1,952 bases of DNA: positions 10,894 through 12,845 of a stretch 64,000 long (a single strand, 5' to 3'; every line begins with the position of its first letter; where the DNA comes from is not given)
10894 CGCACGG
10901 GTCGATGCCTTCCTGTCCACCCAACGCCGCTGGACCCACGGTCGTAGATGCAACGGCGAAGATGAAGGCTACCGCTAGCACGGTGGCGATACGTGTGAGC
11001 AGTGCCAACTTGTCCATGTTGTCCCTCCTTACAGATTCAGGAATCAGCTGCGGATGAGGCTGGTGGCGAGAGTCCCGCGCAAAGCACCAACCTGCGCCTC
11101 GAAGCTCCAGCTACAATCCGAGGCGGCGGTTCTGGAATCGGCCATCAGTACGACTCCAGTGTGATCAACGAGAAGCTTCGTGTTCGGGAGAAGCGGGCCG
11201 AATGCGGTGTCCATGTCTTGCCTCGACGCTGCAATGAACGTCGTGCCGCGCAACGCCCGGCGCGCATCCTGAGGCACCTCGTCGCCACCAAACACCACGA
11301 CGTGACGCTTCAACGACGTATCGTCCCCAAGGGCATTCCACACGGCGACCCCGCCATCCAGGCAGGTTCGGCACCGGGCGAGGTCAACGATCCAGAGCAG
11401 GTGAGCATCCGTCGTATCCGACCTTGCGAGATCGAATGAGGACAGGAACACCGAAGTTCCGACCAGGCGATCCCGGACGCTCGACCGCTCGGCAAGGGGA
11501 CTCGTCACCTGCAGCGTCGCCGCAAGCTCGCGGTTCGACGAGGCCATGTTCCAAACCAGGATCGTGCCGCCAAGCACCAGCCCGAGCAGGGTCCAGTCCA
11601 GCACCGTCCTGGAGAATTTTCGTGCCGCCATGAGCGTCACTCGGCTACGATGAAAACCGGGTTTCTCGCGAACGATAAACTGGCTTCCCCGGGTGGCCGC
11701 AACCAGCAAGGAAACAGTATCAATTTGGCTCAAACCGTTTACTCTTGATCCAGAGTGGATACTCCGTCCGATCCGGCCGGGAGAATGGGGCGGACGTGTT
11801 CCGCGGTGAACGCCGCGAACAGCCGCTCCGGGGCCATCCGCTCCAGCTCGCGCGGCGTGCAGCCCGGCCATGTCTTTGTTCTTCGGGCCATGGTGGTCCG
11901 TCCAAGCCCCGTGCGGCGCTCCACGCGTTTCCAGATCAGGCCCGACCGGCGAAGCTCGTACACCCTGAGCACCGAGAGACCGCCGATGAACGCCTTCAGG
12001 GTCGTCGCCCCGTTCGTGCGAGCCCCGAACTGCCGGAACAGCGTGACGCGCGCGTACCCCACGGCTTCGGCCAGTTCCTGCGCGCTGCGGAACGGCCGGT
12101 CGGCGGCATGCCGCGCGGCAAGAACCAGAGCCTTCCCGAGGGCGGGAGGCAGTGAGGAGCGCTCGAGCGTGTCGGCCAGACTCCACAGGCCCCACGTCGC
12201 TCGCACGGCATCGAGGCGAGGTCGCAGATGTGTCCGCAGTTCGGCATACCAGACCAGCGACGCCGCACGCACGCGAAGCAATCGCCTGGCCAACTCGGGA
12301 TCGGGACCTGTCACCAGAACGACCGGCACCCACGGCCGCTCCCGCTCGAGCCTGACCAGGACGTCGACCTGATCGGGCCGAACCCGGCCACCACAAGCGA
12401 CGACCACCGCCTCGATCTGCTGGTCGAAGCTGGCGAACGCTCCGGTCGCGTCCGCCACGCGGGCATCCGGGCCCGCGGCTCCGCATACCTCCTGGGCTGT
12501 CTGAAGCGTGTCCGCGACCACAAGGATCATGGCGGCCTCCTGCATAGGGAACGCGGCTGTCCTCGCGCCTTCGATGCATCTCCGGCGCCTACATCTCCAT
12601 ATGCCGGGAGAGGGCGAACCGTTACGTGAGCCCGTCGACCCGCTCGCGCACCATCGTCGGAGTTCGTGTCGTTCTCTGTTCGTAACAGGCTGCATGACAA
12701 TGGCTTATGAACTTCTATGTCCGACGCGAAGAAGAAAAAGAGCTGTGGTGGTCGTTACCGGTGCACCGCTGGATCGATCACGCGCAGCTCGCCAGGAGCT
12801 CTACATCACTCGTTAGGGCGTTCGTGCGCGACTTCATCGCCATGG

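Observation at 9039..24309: Repeated 'Cys-rich secreted mini-protein -> 6-bladed beta-propeller' cassettes with thioredoxin-fold partners and dedicated regulators: candidate undescribed extracytoplasmic system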

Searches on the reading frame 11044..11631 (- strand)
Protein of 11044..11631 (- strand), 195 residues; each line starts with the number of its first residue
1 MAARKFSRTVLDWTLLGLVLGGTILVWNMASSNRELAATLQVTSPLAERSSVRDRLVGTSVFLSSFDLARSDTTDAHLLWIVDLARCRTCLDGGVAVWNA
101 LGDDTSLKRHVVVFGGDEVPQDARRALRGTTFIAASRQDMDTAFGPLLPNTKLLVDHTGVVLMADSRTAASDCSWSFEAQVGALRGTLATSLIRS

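Call 3: search_protein_families(library=pfam, max_evalue=0.01, proteins=[window:11044-11631:-])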
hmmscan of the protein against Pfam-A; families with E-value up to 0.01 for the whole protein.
window:11044-11631:- (195 aa): 0 families

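Call 4: search_protein_families(library=ncbifam, max_evalue=0.01, proteins=[window:11044-11631:-])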
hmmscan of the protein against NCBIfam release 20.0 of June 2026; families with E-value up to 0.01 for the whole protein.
window:11044-11631:- (195 aa): 0 families

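Call 12: search_protein_families(library=pfam, max_evalue=10, proteins=[window:11044-11631:-])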
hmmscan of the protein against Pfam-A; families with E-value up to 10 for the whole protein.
window:11044-11631:- (195 aa): 0 families

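Call 45: search_solved_structures(query=window:11044-11631:-, max_evalue=10)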
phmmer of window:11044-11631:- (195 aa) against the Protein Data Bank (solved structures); distinct sequences matched with E-value up to 10: 0.

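Call 55: search_protein_representatives(protein=window:11044-11631:-)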
Query: 195 residues. Proteins with E-value up to 0.001 (for the whole library): 126; up to 1e-10: 71; up to 1e-30: 7. The best 126 are listed.
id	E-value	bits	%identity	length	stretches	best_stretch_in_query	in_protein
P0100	9.7e-49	181.9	53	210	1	13-195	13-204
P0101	1.3e-37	145.6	47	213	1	25-194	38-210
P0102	1.6e-35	138.8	55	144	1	75-194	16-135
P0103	4.5e-35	137.4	45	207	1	20-194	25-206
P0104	1.4e-33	132.4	43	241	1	16-194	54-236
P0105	5.0e-32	127.4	68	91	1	108-195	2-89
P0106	8.6e-31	123.4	55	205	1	8-129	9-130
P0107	9.2e-29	116.8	39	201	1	8-194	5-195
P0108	1.2e-27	113.1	45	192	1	38-194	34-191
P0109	1.7e-27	112.6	43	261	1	7-172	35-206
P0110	1.6e-25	106.3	44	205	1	20-194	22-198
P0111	2.8e-25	105.4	38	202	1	31-192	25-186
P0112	1.0e-24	103.6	38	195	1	17-189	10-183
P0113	3.2e-24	102.0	43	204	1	36-194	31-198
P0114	5.6e-24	101.2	40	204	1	27-188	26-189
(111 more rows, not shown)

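Call 57: search_solved_structures(query=A4, max_evalue=10)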
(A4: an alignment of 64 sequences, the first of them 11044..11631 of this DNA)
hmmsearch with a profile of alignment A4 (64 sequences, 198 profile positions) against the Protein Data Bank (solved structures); distinct sequences matched with E-value up to 10: 9.
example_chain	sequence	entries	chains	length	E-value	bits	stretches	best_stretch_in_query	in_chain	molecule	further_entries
3hdc_A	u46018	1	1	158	0.053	16.3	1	84-160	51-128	Thioredoxin family protein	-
3ios_A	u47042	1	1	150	0.097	15.4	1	68-169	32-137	Disulfide bond forming protein (DsbF)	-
8pxe_A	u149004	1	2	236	0.51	13.1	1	69-124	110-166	Disulfide isomerase DsbG N-terminal domain-containing protein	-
8jw0_L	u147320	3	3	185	0.83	12.4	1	89-132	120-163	Chlorophyll a-chlorophyll c-peridinin-protein-complex I-5, acpPCI-5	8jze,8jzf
3gl3_A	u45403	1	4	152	1.1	12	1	85-162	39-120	Putative Thiol:disulfide interchange protein DsbE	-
2l5o_A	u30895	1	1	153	1.7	11.4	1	85-161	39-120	Putative thioredoxin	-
3c71_A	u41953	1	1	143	2.5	10.8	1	86-162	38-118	Thiol-disulfide oxidoreductase resA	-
3c73_A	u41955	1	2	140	2.5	10.8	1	86-162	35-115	Thiol-disulfide oxidoreductase resA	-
8vud_A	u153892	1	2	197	3.2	10.5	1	71-106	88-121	DNA dC->dU-editing enzyme APOBEC-3F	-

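Call 58: search_protein_families(library=pfam, alignment_id=A4, max_evalue=0.1)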
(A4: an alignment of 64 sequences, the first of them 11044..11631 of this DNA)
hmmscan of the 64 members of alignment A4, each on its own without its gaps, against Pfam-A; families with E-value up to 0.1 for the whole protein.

A. member 1, window:11044-11631:- (195 aa): 0 families

B. families by the number of members that match (of 64 scanned): 13 families
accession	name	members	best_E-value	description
PF00578.27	AhpC-TSA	3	2.6e-05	AhpC/TSA family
PF08534.16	Redoxin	3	0.00026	Redoxin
PF13911.12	AhpC-TSA_2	1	0.0017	AhpC/TSA antioxidant enzyme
PF13459.11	Fer4_15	1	0.0078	4Fe-4S single cluster domain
PF24668.1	KH_Vigilin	1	0.036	Vigilin KH domain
PF10623.15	PilI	1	0.05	Plasmid conjugative transfer protein PilI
PF11609.13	DUF3248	1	0.051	Protein of unknown function (DUF3248)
PF21274.3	Rng_hyd_C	1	0.059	Aromatic-ring hydroxylase, C-terminal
PF14826.12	FACT-Spt16_Nlob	1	0.07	FACT complex subunit SPT16 N-terminal lobe domain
PF19981.4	DUF6417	1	0.077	Family of unknown function (DUF6417)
PF07660.19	STN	1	0.083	Secretin and TonB N terminus short domain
PF02241.23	MCR_beta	1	0.091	Methyl-coenzyme M reductase beta subunit, C-terminal domain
PF14316.11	DUF4381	1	0.095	Domain of unknown function (DUF4381)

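Call 62: find_related_loci(query=A5, collection=genome_contigs, flank=5000)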
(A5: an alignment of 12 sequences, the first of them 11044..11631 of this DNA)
Query A5 (195 aa) in genome_contigs; peptide patterns used: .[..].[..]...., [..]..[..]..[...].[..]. (x = any residue, [..] = any of these).
75 stretches matched a pattern; 30 encode a relative of the query (tblastn E <= 1e-3); 30 distinct loci.
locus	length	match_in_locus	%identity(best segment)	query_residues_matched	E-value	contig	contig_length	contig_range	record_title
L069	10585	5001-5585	75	1-195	1e-92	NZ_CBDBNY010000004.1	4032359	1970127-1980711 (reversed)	MAG: Candidatus Palauibacter sp. isolate 9c20def5-05d6-4f68-ae38-90b01f08d4a3 contig_3, whole genome shotgun sequence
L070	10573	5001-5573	75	5-195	4e-91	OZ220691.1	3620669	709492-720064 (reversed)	MAG: Gemmatimonadota bacterium isolate 1766b9ea-3269-4cc1-97f5-695b05480569 genome assembly, chromosome: 1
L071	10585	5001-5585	68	1-195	6e-82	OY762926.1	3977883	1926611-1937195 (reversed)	MAG: Gemmatimonadota bacterium isolate 6e3ee631-f785-49ea-85f7-2f24cfa146af genome assembly, chromosome: 1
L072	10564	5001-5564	61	8-195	2e-69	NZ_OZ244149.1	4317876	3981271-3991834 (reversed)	MAG: Candidatus Palauibacter sp. isolate 0d4ab03e-7888-48a4-aad6-e62ffb5e22cc chromosome 1, complete sequence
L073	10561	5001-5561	59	8-194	3e-67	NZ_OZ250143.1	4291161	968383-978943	MAG: Candidatus Palauibacter sp. isolate 48ff9d69-b9c1-46bb-834c-a9f20826d9c9 chromosome 1, complete sequence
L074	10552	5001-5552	57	18-195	6e-61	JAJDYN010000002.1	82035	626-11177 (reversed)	MAG: Gemmatimonadetes bacterium isolate jk18x34bins.3 k141_12693, whole genome shotgun sequence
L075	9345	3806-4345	60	22-195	7e-61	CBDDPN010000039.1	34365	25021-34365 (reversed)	MAG: Longimicrobiales bacterium isolate f25bf1df-74c8-4449-8020-a8c54282f109 genome assembly, contig: contig_39, whole g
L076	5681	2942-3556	53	4-195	2e-60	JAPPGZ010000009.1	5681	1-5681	MAG: Gemmatimonadota bacterium isolate RHO1_bin_69 NODE_15143_length_5681_cov_207.744401, whole genome shotgun sequence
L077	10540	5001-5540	57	22-195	2e-59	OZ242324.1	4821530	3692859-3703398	MAG: Longimicrobiales bacterium isolate 07de4c10-1fa3-4f23-aeab-92fd89ad4539 genome assembly, chromosome: 1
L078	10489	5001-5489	58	39-195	9e-56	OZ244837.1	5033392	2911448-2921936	MAG: Longimicrobiales bacterium isolate 48aeeb49-8e18-4534-9786-cea19b553b3a genome assembly, chromosome: 1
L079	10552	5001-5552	50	18-195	1e-52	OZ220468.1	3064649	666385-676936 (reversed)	MAG: Longimicrobiales bacterium isolate ddfa3c06-a013-4680-9539-8883dc2ec397 genome assembly, chromosome: 1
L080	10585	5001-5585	50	1-195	1e-52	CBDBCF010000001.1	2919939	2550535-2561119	MAG: Longimicrobiales bacterium isolate 5ba556fa-f514-4f4d-91d9-400db578e60d genome assembly, contig: contig_1, whole ge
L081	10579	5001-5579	50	8-195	1e-50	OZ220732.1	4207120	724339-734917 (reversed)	MAG: Longimicrobiales bacterium isolate 1657d605-667c-4cd4-94fa-5f7303d281ff genome assembly, chromosome: 1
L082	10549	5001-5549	49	16-195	1e-50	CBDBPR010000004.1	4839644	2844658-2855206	MAG: Longimicrobiales bacterium isolate 15bddbfb-3f49-4ba2-9727-ef350e1ccbcb genome assembly, contig: contig_4, whole ge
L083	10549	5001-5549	48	18-195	5e-50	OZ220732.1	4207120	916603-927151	MAG: Longimicrobiales bacterium isolate 1657d605-667c-4cd4-94fa-5f7303d281ff genome assembly, chromosome: 1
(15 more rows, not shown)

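Call 66: predict_structure(alignment_id=A4)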
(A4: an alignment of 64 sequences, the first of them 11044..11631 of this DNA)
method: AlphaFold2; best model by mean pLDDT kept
length: 195 residues; sequences in the alignment: 64
mean_pLDDT: 93.0   pTM: 0.83
mean pLDDT of the five models: 93.0, 92.8, 92.2, 91.3, 91.2
residues with pLDDT >= 90: 163; 70-90: 24; 50-70: 8; < 50: 0
segments of 3 or more residues with pLDDT < 50: none
pLDDT, mean of each block of 10 residues (from residue 1): 81 95 98 97 94 98 87 87 95 93 96 94 96 96 96 96 92 83 96 85
secondary structure, 60 per line:
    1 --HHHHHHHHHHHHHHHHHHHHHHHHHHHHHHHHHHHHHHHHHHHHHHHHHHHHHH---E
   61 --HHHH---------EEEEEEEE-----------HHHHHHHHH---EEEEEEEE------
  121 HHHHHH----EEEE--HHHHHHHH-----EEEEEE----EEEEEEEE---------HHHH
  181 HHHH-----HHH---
elements in order: H3-56 H63-66 E76-83 H95-103 E107-114 H121-126 E131-134 H137-144 E150-155 E160-167 H177-184

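Call 68: fold_search(model_id=the predicted structure, library=pdb)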
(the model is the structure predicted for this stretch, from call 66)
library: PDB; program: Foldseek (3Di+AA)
matches with E <= 10: 1512; with E <= 0.001: 138
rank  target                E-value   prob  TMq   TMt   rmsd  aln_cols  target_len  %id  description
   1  1su9_B                1.3e-05  1.00  0.40  0.53   6.2       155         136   14  Reduced structure of the soluble domain of ResA (released 2004-05-11)
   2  3gl3_C                1.5e-05  1.00  0.40  0.52   6.2       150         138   14  Crystal structure of a putative Thiol:disulfide interchange protein DsbE from Chlorobium tepidum (released 2009-03-31)
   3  3hdc                  2.4e-05  1.00  0.42  0.53   4.7       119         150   15  The crystal structure of thioredoxin protein from Geobacter metallireducens (released 2009-05-26)
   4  2h1b_A                2.8e-05  1.00  0.40  0.53   5.9       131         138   15  ResA E80Q (released 2006-09-19)
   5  3c73_B                3.4e-05  1.00  0.41  0.54   4.4       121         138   13  Structure of CEHC variant ResA (released 2008-08-12)
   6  1st9_A                4.4e-05  1.00  0.45  0.61   5.8       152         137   11  Crystal Structure of a Soluble Domain of ResA in the Oxidised Form (released 2004-05-11)
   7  3erw_A                4.7e-05  1.00  0.38  0.53   4.3       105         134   16  Crystal Structure of StoA from Bacillus subtilis (released 2009-01-20)
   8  3erw_C                5.0e-05  1.00  0.38  0.54   4.3       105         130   16  Crystal Structure of StoA from Bacillus subtilis (released 2009-01-20)
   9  2l5o_MODEL_1_A        5.0e-05  1.00  0.39  0.48   4.9       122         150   16  Solution Structure of a Putative Thioredoxin from Neisseria meningitidis (released 2010-12-15)
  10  3erw_G                5.3e-05  1.00  0.39  0.54   4.2       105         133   15  Crystal Structure of StoA from Bacillus subtilis (released 2009-01-20)
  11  1lu4                  5.3e-05  1.00  0.42  0.58   6.3       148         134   13  1.1 ANGSTROM RESOLUTION CRYSTAL STRUCTURE OF A SECRETED MYCOBACTERIUM TUBERCULOSIS DISULFIDE OXIDOREDUCTASE HOMOLOGOUS T (released 2003-10-14)
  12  3erw_F                6.1e-05  1.00  0.38  0.54   4.3       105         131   16  Crystal Structure of StoA from Bacillus subtilis (released 2009-01-20)
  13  1su9_A                6.1e-05  1.00  0.41  0.55   5.9       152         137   13  Reduced structure of the soluble domain of ResA (released 2004-05-11)
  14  2h19_A                6.5e-05  1.00  0.42  0.56   4.3       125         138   14  Crystal Structure of ResA Cys77Ala Variant (released 2006-09-19)
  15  3c71                  6.9e-05  1.00  0.39  0.51   4.7       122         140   14  Structure of a ResA variant with a DsbA-like active site motif (CPHC) (released 2008-08-12)
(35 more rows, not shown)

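Call 80: search_protein_families(library=padloc, max_evalue=0.01, proteins=[window:11044-11631:-])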
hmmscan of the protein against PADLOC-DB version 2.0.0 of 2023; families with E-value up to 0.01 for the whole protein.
window:11044-11631:- (195 aa): 0 families

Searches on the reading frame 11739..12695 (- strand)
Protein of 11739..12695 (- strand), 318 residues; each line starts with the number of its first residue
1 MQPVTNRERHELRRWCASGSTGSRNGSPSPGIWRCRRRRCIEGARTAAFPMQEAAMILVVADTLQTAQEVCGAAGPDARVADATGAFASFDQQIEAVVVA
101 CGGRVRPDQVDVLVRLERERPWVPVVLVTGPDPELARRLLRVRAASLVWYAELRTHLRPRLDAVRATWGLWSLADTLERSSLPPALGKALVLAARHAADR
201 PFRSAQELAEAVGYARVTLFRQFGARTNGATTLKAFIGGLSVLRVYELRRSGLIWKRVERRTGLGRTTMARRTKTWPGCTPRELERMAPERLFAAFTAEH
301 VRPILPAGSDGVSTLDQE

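Call 3: search_protein_families(library=pfam, max_evalue=0.01, proteins=[window:11739-12695:-])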
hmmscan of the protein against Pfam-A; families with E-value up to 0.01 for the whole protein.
window:11739-12695:- (318 aa): 0 families

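Call 4: search_protein_families(library=ncbifam, max_evalue=0.01, proteins=[window:11739-12695:-])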
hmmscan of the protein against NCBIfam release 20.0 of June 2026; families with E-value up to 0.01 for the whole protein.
window:11739-12695:- (318 aa): 0 families

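Call 80: search_protein_families(library=padloc, max_evalue=0.01, proteins=[window:11739-12536:-])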
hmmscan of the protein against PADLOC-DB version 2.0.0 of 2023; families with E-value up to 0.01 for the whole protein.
window:11739-12536:- (265 aa): 0 families
